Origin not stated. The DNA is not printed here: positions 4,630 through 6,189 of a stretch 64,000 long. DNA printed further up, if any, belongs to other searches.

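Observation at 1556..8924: Translationally coupled SNF2 helicase -> SbcD-like nuclease -> SbcC/YhaN-like ATPase operon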

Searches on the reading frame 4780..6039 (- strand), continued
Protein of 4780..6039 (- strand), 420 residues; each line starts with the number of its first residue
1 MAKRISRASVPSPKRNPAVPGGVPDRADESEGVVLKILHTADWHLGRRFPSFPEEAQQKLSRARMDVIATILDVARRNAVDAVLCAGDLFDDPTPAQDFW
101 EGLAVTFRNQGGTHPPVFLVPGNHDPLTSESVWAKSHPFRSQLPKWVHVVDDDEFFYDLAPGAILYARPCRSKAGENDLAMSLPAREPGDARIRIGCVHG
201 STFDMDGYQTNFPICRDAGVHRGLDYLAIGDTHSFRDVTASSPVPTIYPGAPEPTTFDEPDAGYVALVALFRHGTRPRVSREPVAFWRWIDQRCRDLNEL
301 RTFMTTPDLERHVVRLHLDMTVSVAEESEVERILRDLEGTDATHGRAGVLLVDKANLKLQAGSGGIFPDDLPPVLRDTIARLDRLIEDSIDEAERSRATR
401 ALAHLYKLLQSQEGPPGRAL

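Call 37: search_dna_similar(query=window:4780-5940:-, collection=plasmids, mode=protein, max_evalue=1e-10, max_rows=30)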
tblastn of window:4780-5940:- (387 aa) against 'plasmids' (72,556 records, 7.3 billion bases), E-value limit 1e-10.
Records with a match: 114; places in all: 114; records where one place covers at least 80% of the query: 3.
Best place of each record, by identity: <60% 114.
By first word of the organism name: Rhizobium 67; Sphingobium 8; Sphingomonas 5; Thioclava 5; Paracoccus 4; Rhizorhabdus 2; Novosphingobium 2; Agrobacterium 2; Mesorhizobium 2; Tsukamurella 1; and 16 more.
By predicted mobility (MOB-suite, as given by PLSDB): conjugative 65; non-mobilizable 41; mobilizable 8.
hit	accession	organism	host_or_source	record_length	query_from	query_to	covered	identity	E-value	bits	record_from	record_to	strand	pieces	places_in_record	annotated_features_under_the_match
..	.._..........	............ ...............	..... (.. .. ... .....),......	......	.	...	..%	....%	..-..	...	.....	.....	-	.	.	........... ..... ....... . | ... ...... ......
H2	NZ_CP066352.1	Bradyrhizobium japonicum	Glycine max,DNA isolated from pure ...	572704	1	373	96%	28.6%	2e-26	118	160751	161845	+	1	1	DNA repair exonuclease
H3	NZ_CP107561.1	Methylocystis sp. MJC1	whole organism,Alpine Peat Bogs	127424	2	350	90%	28.8%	3e-15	85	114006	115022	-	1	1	DNA repair exonuclease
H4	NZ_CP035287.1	Paracoccus versutus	whole organism,soil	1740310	2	303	78%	30.3%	2e-25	115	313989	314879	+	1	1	none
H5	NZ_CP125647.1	Rhizobium sp. BT04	Phaseolus vulgaris,Pure culture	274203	1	256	66%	34.0%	1e-26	119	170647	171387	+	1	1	DNA repair exonuclease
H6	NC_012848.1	Rhizobium leguminosarum bv. trifolii WSM1325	-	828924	1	256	66%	33.8%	8e-28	122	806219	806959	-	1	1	DNA repair exonuclease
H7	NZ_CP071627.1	Rhizobium leguminosarum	lentil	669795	1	256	66%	33.8%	3e-27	121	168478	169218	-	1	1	DNA repair exonuclease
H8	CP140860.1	Rhizobium ruizarguesonis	Trifolium pratense,whole organism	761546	1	256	66%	33.8%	7e-27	120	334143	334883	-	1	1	DNA repair exonuclease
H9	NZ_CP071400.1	Rhizobium leguminosarum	lentil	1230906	1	256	66%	33.8%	1e-26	119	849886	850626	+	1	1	record has no annotation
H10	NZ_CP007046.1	Rhizobium leguminosarum bv. trifolii WSM1689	root nodule of Trifolium uniflorum ...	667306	1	256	66%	33.8%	2e-26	119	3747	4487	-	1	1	DNA repair exonuclease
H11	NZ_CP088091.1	Rhizobium laguerreae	cell culture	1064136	1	256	66%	33.8%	2e-26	118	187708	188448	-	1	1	none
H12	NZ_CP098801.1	Rhizobium anhuiense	Trifolium dubium,Cell culture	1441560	1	256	66%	33.5%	7e-27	120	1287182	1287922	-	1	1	record has no annotation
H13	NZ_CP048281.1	Rhizobium leguminosarum bv. viciae 248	Fava bean,whole organism,nodules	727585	1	256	66%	33.5%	1e-26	119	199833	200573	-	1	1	DNA repair exonuclease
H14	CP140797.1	Rhizobium beringeri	Trifolium pratense,whole organism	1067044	1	256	66%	33.5%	3e-26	118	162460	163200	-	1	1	DNA repair exonuclease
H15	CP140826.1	Rhizobium beringeri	Trifolium pratense,whole organism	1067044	1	256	66%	33.5%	3e-26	118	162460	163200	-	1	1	DNA repair exonuclease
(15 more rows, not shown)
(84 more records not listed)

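Call 38: search_dna_similar(query=window:4780-5940:-, collection=phages, mode=protein, max_evalue=1e-10, max_rows=15)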
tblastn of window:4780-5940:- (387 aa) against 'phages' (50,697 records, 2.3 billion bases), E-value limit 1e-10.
Records with a match: 3; places in all: 3; records where one place covers at least 80% of the query: 0.
Best place of each record, by identity: <60% 3.
By first word of the organism name: Bacteriophage 1; Listeria 1; Enterococcus 1.
By host as written in the record: - 1; Listeria monocytogenes 1; Enterococcus faecalis 1.
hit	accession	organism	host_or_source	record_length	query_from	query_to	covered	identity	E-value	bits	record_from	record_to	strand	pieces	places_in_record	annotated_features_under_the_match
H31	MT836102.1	Bacteriophage sp.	human fecal samples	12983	1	232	60%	31.7%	3e-14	80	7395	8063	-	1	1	record has no annotation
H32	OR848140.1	Listeria phage LM 4-14-1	Listeria monocytogenes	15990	1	280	72%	26.2%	2e-17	90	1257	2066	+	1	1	record has no annotation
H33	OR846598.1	Enterococcus phage Efs 1-1-1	Enterococcus faecalis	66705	2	278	72%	26.0%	1e-15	85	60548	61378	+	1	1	record has no annotation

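Call 39: find_related_loci(query=A1, collection=viral_contigs, flank=10000)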
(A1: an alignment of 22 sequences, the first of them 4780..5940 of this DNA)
Query A1 (387 aa) in viral_contigs; peptide patterns used: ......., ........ (x = any residue, [..] = any of these).
198 stretches matched a pattern; 79 encode a relative of the query (tblastn E <= 1e-3); 79 distinct loci.
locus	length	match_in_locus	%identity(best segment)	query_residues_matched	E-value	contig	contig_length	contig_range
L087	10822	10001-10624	29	2-224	6e-11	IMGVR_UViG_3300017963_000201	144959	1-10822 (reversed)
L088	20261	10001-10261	32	1-93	1e-10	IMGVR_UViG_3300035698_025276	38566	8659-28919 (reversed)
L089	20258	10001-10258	38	2-92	8e-10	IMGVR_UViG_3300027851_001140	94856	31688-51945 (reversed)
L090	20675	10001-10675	26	2-240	1e-9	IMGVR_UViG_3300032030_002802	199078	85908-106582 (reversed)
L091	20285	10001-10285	36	1-102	1e-8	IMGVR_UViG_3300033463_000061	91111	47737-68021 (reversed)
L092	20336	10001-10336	27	1-131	1e-7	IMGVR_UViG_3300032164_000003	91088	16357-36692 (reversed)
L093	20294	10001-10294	28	3-120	1e-7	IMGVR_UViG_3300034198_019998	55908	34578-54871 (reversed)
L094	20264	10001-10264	33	1-99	1e-7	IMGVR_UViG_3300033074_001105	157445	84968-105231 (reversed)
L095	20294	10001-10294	28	3-120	1e-7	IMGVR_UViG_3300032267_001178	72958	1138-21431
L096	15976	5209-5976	26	2-225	4e-7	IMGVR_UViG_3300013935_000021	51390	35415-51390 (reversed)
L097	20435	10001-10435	27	2-162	6e-7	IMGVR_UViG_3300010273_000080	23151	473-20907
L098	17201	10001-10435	27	2-162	6e-7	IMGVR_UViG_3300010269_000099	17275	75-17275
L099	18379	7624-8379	26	2-226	7e-7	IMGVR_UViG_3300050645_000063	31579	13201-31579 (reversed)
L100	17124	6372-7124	27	1-226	1e-6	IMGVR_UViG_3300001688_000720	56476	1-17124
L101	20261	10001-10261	27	2-92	2e-6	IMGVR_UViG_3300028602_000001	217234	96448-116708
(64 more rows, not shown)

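Call 40: get_annotated_region(hit=H2, flank=8000)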
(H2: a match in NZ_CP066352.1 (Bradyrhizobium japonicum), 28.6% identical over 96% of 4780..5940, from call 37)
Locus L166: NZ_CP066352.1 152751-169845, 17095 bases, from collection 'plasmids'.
description: Bradyrhizobium japonicum strain S06B-BJ plasmid p1S06B, complete sequence
organism: Bradyrhizobium japonicum (NCBI taxid 375)
taxonomy: Bacteria; Pseudomonadota; Alphaproteobacteria; Hyphomicrobiales; Nitrobacteraceae; Bradyrhizobium; Bradyrhizobium japonicum
host: -; source: Glycine max,DNA isolated from pure culture,root nodules; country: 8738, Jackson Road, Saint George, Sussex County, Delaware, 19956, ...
typing (MOB-suite, as given by PLSDB): conjugative; replicon rep_cluster_506; relaxase MOBP; mating-pair formation MPF_T
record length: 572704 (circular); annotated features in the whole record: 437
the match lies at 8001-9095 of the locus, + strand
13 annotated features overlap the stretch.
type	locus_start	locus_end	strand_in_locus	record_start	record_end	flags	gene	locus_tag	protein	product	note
CDS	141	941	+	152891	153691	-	-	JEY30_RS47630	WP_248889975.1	DNA-binding response regulator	-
CDS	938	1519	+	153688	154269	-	-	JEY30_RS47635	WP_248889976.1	hypothetical protein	-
CDS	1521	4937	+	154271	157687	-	-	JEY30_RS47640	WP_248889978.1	ATP-dependent helicase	-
CDS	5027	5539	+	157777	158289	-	-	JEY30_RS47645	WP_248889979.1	hypothetical protein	-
CDS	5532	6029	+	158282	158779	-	-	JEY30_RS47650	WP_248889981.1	hypothetical protein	-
CDS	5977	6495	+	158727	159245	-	-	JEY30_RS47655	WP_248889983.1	hypothetical protein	-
CDS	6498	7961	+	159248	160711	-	-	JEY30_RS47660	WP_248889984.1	hypothetical protein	-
CDS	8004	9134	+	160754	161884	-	-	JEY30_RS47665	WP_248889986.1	DNA repair exonuclease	-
CDS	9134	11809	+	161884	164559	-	-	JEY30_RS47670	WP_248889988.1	AAA family ATPase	-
CDS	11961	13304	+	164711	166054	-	-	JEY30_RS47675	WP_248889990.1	hypothetical protein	-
CDS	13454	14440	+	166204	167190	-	-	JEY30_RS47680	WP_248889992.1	hypothetical protein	-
CDS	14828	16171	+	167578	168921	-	-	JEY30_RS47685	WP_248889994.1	hypothetical protein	-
CDS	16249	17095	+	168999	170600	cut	-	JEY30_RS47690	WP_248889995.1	hypothetical protein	-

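Call 41: get_annotated_region(hit=H6, flank=8000)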
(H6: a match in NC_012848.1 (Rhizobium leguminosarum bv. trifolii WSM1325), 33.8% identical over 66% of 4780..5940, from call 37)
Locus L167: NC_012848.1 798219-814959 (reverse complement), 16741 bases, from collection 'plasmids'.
description: Rhizobium leguminosarum bv. trifolii WSM1325 plasmid pR132501, complete sequence
organism: Rhizobium leguminosarum bv. trifolii WSM1325 (NCBI taxid 395491)
taxonomy: Bacteria; Pseudomonadota; Alphaproteobacteria; Hyphomicrobiales; Rhizobiaceae; Rhizobium; Rhizobium leguminosarum; Rhizobium leguminosarum bv. trifolii WSM1325
host: -; source: -; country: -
typing (MOB-suite, as given by PLSDB): conjugative; relaxase MOBQ; mating-pair formation MPF_T
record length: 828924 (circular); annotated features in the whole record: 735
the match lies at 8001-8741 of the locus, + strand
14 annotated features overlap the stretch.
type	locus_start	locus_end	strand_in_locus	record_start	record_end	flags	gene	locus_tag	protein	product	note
CDS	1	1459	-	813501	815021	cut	-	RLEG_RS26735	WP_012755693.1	ABC transporter substrate-binding protein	-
CDS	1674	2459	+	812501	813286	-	-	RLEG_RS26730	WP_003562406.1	IclR family transcriptional regulator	GO:0006355 - regulation of DNA-templated transcription [Evidence IEA]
CDS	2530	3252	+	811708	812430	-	-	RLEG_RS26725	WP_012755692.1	ribonuclease activity regulator RraA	-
CDS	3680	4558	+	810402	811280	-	-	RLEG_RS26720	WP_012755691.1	DUF6030 family protein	-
CDS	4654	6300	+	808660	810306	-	-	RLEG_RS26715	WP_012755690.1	acetolactate synthase large subunit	-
CDS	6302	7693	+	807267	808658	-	-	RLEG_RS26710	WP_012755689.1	aldehyde dehydrogenase family protein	-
CDS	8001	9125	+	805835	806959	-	-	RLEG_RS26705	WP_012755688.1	DNA repair exonuclease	-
CDS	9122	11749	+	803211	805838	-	-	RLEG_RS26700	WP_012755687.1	AAA family ATPase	-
CDS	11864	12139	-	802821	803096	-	-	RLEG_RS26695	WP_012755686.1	type II toxin-antitoxin system ParD family antitoxin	-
CDS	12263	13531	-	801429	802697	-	-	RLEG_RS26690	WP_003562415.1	trehalase family glycosidase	GO:0005991 - trehalose metabolic process [Evidence IEA]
CDS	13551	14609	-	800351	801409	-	-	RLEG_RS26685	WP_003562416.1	ABC transporter ATP-binding protein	-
CDS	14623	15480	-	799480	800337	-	-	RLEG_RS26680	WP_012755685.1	carbohydrate ABC transporter permease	GO:0008643 - carbohydrate transport [Evidence IEA]; GO:0055085 - transmembrane transport [Evidence IEA]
CDS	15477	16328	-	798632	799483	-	-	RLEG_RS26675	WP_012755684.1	sugar ABC transporter permease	-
CDS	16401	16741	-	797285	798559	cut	-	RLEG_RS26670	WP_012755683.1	extracellular solute-binding protein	-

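Call 42: get_annotated_region(hit=H3, flank=8000)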
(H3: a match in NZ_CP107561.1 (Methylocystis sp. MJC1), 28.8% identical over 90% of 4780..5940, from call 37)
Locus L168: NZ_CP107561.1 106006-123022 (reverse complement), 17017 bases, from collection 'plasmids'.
description: Methylocystis sp. MJC1 plasmid unnamed3, complete sequence
organism: Methylocystis sp. MJC1 (NCBI taxid 2654282)
taxonomy: Bacteria; Pseudomonadota; Alphaproteobacteria; Hyphomicrobiales; Methylocystaceae; Methylocystis; Methylocystis sp. MJC1
host: -; source: whole organism,Alpine Peat Bogs; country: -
typing (MOB-suite, as given by PLSDB): non-mobilizable
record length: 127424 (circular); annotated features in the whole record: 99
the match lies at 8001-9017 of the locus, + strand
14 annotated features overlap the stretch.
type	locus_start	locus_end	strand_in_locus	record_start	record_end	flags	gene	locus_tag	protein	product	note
CDS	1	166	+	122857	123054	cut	-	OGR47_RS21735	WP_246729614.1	hypothetical protein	-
CDS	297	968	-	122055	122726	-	-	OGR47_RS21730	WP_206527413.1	hypothetical protein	-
CDS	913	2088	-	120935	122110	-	-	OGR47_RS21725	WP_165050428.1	XRE family transcriptional regulator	-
CDS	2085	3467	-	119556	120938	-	-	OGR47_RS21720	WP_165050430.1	7-cyano-7-deazaguanine synthase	-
CDS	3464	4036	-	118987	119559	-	-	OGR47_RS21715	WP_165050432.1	hypothetical protein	-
CDS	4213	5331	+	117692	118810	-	-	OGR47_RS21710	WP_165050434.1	Fic family protein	-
CDS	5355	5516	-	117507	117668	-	-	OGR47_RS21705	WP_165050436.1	hypothetical protein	-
CDS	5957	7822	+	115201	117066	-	-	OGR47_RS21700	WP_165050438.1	methyltransferase domain-containing protein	-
CDS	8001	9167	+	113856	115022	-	-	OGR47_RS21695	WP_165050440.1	DNA repair exonuclease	-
CDS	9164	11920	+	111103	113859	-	-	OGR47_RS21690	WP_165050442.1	AAA family ATPase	-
CDS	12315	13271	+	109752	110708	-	-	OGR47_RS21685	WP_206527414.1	SIR2 family protein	-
CDS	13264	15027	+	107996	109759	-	-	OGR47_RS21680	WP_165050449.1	ATP-binding protein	-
CDS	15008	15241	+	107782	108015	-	-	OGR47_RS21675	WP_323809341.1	KTSC domain-containing protein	-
CDS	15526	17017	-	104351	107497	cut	-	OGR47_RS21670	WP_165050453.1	UvrD-helicase domain-containing protein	-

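Call 58: search_protein_families(library=pfam, proteins=[L003:16461-19799:-, L005:14437-17157:-], max_evalue=0.001)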
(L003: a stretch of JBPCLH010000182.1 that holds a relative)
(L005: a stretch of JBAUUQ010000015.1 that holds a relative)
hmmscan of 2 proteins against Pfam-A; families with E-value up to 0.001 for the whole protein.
L003:16461-19799:- (1113 aa): 3 families
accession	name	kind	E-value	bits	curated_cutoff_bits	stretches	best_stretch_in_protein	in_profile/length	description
PF01555.25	N6_N4_Mtase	-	8.8e-07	29.5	26.7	0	83-111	185-213/221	DNA methylase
PF01170.24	UPF0020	-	0.00017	21.8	22.3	0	725-752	109-138/197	RMKL-like, methyltransferase domain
PF06634.17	DUF1156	-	0.00056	20.4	24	0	4-40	18-53/73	Protein of unknown function (DUF1156)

L005:14437-17157:- (907 aa): 7 families
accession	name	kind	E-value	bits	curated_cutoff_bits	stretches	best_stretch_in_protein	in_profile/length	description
PF08751.17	TrwC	-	6.2e-86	289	25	1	13-303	1-285/286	TrwC relaxase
PF13604.12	AAA_30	-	2.1e-56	191.1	27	1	440-626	1-189/191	AAA domain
PF13245.12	AAA_19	-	2.7e-13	50.7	25.1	1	456-565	10-129/134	AAA domain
PF01443.25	Viral_helicase1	-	2e-08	34.8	21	0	462-568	3-100/228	Viral superfamily 1 RNA helicase core domain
PF13538.12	UvrD_C_2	-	2.8e-07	30.7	27.4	1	822-870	1-51/52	UvrD-like helicase C-terminal domain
PF02562.22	PhoH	-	4.5e-06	26.7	27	1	528-567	121-160/205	PhoH-like protein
PF22232.2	TraI_hel_assoc_N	-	6e-05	24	27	1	464-549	1-87/99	TraI helicase-associated ssDNA bd, N-terminal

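Call 59: search_protein_families(library=padloc, proteins=[L003:16461-19799:-, L005:14437-17157:-], max_evalue=0.00001)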
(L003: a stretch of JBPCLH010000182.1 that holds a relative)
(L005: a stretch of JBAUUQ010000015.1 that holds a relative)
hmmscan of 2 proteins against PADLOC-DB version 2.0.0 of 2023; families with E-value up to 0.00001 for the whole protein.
L003:16461-19799:- (1113 aa): 20 families
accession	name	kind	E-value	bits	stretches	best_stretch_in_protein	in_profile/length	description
PDLC00660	HmaB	-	3.5e-30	102.6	1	737-967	569-811/967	DNA-adenine methylase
PDLC00661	HmaB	-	2.3e-29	99.9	1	735-971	568-816/973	DNA-adenine methylase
PDLC02541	PglX|PglXI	-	2.5e-27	93.4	1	719-850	477-593/919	PglXI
PDLC03233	MTase_II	-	8.9e-25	85.3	2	723-886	480-649/731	Type II methyltransferase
PDLC02189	DUF1156_MTase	-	5.6e-21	72.5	1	717-883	532-681/944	-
PDLC03312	MTase_II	-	2e-17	60.2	1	723-848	1116-1231/1344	Type II methyltransferase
PDLC03346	MTase_II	-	4.4e-17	59.1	1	733-861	605-716/1068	Type II methyltransferase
PDLC03314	MTase_II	-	4.6e-17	59.4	1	733-858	544-660/944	Type II methyltransferase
PDLC03352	MTase_II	-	1.2e-13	47.8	0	734-767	564-597/1023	Type II methyltransferase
PDLC03325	MTase_II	-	8.6e-12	42.5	0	83-139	95-151/426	Type II methyltransferase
PDLC03322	MTase_II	-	2.3e-10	37.9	1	81-147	66-132/446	Type II methyltransferase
PDLC03367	MTase_II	-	5.2e-09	33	1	83-142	45-101/633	Type II methyltransferase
PDLC04134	mad2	-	9.6e-09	32.6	0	722-853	345-425/492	mads_2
PDLC03319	MTase_II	-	7.4e-08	29.6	0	733-845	289-388/503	Type II methyltransferase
PDLC03380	MTase_II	-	1e-07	29.5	0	83-134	60-111/393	Type II methyltransferase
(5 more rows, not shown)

L005:14437-17157:- (907 aa): 9 families
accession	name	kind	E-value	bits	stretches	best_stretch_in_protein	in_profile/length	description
PDLC01734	typeIV_RecD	-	1.1e-25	88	1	440-606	339-517/763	RecD_0_IVD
PDLC04475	PDC-M16A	-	2.1e-16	57.6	1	437-508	8-83/721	-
PDLC04476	PDC-M16A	-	2e-15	54.2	1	441-511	5-80/691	-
PDLC05065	PDC-S68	-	2.4e-14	50.1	1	458-578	621-755/1221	-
PDLC01148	RecD_like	-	3.4e-14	50.1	1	440-610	313-490/719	RecD/Tra ATPase fused to N-terminal HHH domain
PDLC05064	PDC-S68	-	1.5e-13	47.4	1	461-578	704-834/1273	-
PDLC05066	PDC-S68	-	1.3e-08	31.3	0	443-577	581-730/1202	-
PDLC05035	PDC-S53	-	5.2e-08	29.4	1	445-600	499-652/900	-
PDLC04472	PDC-M16A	-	8.8e-07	25.6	0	822-881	648-708/930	-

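Call 64: search_protein_families(library=padloc, alignment_id=A4, max_evalue=1e-10)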
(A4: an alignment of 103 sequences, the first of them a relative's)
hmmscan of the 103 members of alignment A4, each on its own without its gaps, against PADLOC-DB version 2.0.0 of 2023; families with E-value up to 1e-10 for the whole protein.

A. member 1, L001:5765-6337:+ (191 aa): 0 families

B. families by the number of members that match (of 103 scanned): 231 families (the first 25 are shown)
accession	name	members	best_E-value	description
PDLC03920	MkoA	7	8.7e-31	-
PDLC05009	PDC-S37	6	0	-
PDLC02194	Hhe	6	2.1e-247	-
PDLC03924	MkoC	6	1.6e-37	-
PDLC03921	MkoA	6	3.8e-22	-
PDLC00106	GajB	3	3.6e-217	UrvD helicase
PDLC00112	GajB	3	2e-198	UrvD helicase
PDLC00631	ZorD1|ZorD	3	3.7e-174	"SWI2/SNF2 helicase, Mrr-like nuclease"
PDLC00632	ZorD1|ZorD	3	2.9e-152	"SWI2/SNF2 helicase, Mrr-like nuclease"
PDLC00633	ZorD1|ZorD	3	9.7e-135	"SWI2/SNF2 helicase, Mrr-like nuclease"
PDLC00628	ZorD1|ZorD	3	2.7e-115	"SWI2/SNF2 helicase, Mrr-like nuclease"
PDLC00136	GajB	3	3.1e-115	UrvD helicase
PDLC00627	ZorD1|ZorD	3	3.5e-110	"SWI2/SNF2 helicase, Mrr-like nuclease"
PDLC02854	DpdE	3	8.6e-93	DpdE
PDLC00129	GajB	3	7.1e-59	UrvD helicase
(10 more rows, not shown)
